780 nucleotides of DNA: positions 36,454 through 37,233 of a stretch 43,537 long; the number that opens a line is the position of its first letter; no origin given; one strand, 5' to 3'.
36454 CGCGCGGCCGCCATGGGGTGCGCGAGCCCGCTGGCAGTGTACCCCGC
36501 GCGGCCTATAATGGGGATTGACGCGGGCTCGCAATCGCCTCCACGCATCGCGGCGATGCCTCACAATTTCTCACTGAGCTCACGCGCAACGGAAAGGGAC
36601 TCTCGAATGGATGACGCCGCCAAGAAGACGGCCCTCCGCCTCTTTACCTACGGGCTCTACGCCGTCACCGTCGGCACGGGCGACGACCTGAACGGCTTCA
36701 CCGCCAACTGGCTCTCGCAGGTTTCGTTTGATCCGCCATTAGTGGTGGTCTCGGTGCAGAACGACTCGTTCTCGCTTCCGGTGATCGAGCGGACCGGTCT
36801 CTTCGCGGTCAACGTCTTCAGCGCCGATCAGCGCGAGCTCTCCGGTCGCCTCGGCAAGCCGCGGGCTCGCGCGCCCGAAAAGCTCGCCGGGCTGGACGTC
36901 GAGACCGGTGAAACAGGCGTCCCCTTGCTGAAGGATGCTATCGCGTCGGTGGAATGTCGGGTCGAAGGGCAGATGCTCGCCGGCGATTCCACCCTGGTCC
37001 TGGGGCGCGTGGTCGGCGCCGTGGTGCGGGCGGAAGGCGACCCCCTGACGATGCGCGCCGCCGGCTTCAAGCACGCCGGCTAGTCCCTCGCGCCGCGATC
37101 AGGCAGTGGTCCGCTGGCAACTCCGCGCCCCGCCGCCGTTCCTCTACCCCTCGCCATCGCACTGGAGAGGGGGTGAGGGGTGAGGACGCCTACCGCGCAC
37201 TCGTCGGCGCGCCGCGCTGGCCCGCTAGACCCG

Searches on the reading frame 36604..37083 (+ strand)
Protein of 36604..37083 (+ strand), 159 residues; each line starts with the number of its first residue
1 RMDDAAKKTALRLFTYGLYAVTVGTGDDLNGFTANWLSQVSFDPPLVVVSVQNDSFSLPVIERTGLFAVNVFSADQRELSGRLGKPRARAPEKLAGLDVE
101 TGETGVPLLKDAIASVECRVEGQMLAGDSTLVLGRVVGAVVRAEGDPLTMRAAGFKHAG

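Call 60: search_protein_families(library=pfam, proteins=[window:36604-37083:+], max_evalue=1)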
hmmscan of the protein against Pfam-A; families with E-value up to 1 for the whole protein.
window:36604-37083:+ (159 aa): 1 family
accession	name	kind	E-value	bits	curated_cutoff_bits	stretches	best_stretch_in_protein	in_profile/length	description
PF01613.24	Flavin_Reduct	-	2.6e-38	132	27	1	12-156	2-150/153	Flavin reductase like domain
